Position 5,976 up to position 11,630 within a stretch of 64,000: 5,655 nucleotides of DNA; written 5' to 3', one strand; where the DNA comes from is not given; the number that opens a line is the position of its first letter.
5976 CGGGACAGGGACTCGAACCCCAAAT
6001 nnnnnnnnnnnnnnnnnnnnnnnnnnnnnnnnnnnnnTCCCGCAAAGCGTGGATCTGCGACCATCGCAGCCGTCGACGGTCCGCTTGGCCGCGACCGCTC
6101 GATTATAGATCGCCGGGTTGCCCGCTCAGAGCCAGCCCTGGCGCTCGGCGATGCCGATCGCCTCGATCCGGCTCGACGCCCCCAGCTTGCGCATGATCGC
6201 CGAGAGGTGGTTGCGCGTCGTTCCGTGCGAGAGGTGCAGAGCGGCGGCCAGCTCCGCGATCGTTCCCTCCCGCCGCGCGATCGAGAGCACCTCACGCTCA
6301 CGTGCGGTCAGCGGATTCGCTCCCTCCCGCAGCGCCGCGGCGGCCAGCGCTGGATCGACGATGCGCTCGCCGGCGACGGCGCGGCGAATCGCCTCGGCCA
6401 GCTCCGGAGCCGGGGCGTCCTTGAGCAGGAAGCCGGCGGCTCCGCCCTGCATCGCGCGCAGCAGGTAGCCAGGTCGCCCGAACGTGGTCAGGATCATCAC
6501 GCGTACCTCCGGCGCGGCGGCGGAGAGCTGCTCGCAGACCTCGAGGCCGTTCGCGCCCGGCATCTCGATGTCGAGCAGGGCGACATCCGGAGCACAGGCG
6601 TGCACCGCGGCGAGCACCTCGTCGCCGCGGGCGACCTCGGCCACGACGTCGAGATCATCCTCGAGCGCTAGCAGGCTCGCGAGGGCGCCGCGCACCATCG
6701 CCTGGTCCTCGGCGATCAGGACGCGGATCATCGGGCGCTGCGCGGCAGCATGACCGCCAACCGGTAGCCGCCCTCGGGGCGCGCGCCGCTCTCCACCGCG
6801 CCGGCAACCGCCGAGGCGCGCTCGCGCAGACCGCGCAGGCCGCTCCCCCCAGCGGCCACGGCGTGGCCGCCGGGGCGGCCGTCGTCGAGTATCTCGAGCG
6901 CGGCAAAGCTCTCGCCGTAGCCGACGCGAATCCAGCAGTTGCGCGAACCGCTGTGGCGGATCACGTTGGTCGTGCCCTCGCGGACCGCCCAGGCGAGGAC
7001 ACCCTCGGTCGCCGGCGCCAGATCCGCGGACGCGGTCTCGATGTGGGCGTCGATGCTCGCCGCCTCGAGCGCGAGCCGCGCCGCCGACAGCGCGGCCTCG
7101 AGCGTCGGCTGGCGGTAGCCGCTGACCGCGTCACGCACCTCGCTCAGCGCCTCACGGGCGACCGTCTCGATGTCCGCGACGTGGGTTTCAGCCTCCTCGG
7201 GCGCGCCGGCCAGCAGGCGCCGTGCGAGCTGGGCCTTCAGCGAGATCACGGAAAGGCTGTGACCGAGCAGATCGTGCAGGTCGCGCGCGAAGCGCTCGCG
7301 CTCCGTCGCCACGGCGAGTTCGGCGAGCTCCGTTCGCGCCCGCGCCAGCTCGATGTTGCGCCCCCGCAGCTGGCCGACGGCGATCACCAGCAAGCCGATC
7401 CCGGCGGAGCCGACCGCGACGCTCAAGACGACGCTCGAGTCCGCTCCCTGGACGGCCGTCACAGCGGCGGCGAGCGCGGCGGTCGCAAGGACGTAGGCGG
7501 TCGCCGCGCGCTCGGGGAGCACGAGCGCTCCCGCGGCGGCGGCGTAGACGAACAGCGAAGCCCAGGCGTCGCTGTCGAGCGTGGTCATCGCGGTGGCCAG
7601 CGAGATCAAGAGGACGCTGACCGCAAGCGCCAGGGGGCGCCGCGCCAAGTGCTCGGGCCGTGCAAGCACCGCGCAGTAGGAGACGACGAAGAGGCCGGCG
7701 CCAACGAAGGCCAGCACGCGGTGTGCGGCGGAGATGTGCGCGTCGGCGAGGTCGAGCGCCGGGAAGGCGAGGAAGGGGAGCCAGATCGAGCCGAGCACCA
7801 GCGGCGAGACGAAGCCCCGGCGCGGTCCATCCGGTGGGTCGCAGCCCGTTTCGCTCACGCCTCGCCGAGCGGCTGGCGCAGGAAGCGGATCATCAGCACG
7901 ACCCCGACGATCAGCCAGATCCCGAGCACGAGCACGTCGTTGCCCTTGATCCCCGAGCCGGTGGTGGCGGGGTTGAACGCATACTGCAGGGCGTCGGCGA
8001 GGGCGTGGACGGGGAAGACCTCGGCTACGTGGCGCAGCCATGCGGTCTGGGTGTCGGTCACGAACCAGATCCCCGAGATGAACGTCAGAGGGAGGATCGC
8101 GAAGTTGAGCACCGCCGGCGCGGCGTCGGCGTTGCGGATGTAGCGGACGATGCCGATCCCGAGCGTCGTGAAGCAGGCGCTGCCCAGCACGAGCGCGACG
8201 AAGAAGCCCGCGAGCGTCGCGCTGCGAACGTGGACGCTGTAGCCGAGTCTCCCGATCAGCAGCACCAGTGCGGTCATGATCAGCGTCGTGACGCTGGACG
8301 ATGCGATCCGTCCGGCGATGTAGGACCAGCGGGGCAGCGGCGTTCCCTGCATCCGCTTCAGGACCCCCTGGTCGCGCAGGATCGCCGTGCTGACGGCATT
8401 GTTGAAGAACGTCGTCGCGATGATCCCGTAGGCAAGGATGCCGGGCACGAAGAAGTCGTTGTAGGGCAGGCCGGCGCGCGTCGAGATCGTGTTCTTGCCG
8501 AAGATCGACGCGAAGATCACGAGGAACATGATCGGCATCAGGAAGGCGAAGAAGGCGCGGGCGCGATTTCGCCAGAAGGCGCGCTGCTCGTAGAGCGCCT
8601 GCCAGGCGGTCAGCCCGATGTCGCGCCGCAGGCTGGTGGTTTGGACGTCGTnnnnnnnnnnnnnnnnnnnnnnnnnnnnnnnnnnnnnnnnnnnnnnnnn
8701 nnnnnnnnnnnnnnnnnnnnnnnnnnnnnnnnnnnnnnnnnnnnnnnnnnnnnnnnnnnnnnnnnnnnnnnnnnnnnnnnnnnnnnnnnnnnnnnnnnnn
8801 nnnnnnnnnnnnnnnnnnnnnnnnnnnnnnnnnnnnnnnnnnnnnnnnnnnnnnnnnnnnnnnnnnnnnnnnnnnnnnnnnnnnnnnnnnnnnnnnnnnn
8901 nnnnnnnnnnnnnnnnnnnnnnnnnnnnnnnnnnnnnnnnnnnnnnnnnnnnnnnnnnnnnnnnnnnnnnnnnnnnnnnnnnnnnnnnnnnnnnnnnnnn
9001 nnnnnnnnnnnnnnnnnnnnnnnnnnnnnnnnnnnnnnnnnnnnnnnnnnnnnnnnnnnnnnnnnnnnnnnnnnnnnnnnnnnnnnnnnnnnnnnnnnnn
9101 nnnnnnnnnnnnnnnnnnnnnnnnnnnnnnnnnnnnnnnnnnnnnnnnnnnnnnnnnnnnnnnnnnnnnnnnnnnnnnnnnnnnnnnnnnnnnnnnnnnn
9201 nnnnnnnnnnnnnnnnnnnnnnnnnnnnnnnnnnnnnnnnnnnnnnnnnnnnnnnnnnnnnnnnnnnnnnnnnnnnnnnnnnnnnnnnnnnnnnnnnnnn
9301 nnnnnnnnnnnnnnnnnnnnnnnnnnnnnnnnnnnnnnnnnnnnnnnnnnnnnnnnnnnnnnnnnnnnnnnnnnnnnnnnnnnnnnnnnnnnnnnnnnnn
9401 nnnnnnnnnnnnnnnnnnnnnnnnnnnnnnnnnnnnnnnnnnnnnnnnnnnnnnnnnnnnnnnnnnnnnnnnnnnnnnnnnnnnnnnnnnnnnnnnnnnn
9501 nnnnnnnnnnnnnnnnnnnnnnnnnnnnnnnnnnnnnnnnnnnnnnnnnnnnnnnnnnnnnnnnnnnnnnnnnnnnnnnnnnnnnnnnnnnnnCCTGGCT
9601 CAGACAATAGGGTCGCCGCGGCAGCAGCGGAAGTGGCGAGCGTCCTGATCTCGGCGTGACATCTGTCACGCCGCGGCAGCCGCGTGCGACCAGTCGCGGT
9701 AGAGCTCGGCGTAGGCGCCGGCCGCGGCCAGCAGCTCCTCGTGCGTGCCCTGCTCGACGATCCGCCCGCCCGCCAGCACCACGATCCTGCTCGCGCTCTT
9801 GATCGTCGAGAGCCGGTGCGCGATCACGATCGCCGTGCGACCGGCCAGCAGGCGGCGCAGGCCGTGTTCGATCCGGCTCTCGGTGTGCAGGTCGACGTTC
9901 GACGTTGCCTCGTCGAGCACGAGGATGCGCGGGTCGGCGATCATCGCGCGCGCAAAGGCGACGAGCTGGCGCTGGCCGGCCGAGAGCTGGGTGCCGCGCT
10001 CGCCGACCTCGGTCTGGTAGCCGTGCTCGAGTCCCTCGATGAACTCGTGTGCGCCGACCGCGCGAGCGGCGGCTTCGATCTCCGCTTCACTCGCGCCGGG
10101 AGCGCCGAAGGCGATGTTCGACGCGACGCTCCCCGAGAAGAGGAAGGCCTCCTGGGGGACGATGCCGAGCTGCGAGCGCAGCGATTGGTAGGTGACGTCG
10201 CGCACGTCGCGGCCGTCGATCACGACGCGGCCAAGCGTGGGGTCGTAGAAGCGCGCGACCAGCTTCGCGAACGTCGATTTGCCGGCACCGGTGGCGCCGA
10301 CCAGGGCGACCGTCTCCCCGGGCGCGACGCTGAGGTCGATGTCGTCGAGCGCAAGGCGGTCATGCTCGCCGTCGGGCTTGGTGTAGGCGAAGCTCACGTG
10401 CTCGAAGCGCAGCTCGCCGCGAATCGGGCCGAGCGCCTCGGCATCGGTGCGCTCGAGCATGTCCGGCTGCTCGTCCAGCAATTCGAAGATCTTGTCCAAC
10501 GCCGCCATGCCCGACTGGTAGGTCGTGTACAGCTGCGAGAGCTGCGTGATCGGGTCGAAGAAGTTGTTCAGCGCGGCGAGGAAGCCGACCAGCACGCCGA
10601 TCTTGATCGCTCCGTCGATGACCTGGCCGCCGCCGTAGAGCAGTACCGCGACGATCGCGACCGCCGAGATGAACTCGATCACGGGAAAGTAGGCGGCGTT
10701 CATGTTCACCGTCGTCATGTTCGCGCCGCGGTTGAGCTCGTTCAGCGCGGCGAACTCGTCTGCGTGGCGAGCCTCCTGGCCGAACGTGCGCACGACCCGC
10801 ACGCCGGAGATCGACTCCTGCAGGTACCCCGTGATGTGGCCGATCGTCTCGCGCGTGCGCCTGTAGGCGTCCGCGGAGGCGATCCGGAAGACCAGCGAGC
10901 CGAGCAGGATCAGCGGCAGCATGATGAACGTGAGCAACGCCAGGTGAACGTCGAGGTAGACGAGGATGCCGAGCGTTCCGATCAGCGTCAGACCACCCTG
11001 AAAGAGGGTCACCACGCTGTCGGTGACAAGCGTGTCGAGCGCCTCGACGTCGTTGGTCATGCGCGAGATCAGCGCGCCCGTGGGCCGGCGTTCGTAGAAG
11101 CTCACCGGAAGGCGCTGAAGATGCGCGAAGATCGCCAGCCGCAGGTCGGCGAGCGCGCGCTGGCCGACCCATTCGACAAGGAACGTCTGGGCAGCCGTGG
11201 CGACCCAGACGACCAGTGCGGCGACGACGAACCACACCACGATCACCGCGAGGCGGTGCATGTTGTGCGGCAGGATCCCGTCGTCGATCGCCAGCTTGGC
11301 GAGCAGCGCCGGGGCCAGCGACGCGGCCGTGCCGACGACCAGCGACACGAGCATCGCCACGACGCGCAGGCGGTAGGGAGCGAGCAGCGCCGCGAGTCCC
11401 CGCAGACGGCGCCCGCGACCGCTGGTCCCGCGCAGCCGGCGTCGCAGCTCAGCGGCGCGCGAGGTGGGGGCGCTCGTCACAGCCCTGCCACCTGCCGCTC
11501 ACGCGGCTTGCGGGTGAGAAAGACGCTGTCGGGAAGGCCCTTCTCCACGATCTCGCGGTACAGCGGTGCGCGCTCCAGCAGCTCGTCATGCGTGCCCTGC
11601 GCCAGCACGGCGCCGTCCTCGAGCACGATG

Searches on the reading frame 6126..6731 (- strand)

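Call 79: search_protein_families(library=pfam, proteins=[window:6126-6731:-], max_evalue=0.00001)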
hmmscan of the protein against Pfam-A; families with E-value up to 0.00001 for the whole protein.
window:6126-6731:- (201 aa): 3 families
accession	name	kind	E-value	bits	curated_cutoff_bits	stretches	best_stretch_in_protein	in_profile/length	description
PF00072.30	Response_reg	-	2e-24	86.3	30.2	1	4-116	1-111/111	Response regulator receiver domain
PF00196.25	GerE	-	4.5e-11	42.7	23.5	1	140-194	2-56/57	Bacterial regulatory proteins, luxR family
PF04545.22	Sigma70_r4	-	4.8e-06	26.4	24.1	1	141-183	5-48/50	Sigma-70, region 4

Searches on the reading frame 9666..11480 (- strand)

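Call 79: search_protein_families(library=pfam, proteins=[window:9666-11480:-], max_evalue=0.00001)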
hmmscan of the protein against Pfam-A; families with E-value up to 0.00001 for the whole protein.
window:9666-11480:- (604 aa): 2 families
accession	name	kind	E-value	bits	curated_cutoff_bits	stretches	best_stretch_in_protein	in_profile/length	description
PF00664.28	ABC_membrane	-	1.9e-51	175.8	28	1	42-310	3-273/274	ABC transporter transmembrane region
PF00005.33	ABC_tran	-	4.7e-32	111.9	25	1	378-527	1-137/137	ABC transporter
